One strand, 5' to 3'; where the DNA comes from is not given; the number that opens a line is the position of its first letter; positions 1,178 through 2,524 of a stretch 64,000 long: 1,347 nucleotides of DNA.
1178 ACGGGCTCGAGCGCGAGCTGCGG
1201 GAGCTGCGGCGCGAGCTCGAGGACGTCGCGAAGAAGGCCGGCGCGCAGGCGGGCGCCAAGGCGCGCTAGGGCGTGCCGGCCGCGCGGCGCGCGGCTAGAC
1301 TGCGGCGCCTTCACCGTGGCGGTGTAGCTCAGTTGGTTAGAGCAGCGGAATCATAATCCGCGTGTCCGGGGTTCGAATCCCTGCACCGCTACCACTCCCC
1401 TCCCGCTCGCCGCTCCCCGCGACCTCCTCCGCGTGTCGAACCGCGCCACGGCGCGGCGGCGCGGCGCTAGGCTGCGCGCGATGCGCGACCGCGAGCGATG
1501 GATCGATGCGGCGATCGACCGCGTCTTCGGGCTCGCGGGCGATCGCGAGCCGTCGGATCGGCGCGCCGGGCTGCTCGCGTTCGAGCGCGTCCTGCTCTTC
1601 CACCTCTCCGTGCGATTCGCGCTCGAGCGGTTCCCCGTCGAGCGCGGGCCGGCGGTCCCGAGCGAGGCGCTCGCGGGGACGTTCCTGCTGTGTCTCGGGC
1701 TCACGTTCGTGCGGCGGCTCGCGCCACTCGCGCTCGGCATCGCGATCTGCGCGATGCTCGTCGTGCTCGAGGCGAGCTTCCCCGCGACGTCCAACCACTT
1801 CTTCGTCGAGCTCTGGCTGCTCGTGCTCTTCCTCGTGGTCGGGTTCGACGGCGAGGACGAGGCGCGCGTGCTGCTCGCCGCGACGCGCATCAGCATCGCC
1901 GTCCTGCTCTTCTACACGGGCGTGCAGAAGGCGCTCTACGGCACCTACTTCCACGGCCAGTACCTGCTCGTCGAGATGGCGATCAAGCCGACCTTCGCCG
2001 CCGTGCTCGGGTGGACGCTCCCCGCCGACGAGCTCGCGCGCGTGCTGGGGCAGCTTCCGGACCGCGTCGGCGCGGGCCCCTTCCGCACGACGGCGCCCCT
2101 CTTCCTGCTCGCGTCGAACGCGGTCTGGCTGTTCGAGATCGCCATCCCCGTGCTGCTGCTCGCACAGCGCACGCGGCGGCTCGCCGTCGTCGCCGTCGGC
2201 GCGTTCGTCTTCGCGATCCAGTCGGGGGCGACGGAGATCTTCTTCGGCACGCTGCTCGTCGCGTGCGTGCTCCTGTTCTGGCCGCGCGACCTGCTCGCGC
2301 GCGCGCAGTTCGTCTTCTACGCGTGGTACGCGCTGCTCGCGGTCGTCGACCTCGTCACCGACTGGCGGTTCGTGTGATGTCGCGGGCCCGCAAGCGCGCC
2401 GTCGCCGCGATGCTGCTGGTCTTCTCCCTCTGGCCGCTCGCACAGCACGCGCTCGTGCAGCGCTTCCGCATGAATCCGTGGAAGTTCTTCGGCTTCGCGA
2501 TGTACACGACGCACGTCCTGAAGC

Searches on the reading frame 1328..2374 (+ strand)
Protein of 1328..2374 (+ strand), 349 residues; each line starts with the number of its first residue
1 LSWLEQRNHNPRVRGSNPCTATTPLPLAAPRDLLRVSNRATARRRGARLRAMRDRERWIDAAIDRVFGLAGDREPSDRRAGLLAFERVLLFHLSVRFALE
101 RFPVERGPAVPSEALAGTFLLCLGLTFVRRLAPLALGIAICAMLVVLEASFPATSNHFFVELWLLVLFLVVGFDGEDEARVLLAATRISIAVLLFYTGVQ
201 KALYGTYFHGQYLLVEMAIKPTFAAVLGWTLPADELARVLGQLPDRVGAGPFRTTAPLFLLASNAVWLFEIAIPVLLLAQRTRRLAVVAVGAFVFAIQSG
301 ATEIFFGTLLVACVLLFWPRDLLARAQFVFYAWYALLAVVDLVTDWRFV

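Call 70: search_protein_families(library=pfam, alignment_id=A6, max_evalue=0.00001)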
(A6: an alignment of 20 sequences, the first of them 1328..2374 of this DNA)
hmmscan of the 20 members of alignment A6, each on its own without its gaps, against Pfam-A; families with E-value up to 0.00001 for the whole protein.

A. member 1, window:1328-2374:+ (349 aa): 0 families

B. families by the number of members that match (of 20 scanned): 43 families (the first 25 are shown)
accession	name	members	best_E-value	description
PF00004.35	AAA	2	2.7e-48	ATPase family associated with various cellular activities (AAA)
PF07728.20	AAA_5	2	2.6e-13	AAA domain (dynein-related subfamily)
PF00478.31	IMPDH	1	4.4e-162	IMP dehydrogenase / GMP reductase domain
PF01642.28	MM_CoA_mutase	1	8.3e-120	Methylmalonyl-CoA mutase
PF07733.18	DNA_pol3_alpha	1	2.7e-99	Bacterial DNA polymerase III alpha NTPase domain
PF01409.25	tRNA-synt_2d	1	7.5e-94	tRNA synthetases class II core domain (F)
PF00926.24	DHBP_synthase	1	1.3e-86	3,4-dihydroxy-2-butanone 4-phosphate synthase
PF00501.34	AMP-binding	1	6.9e-84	AMP-binding enzyme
PF00809.28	Pterin_bind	1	2.8e-77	Pterin binding enzyme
PF00925.25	GTP_cyclohydro2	1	2e-72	GTP cyclohydrolase II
PF01434.24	Peptidase_M41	1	5.5e-71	Peptidase family M41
PF17657.6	DNA_pol3_finger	1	1.7e-61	Bacterial DNA polymerase III alpha subunit finger domain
PF00266.25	Aminotran_5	1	1.8e-58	Aminotransferase class-V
PF02811.25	PHP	1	4.6e-57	PHP domain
PF03631.20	Virul_fac_BrkB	1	4.7e-43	Virulence factor BrkB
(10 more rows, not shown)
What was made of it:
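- On Alginate operon (alg8-44-K-E-G-X-L-I-J-F-A): The other window genes are housekeeping (call 70).
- The rest of the window is housekeeping (call 70). The cluster is an orphan in a housekeeping region (call 70).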
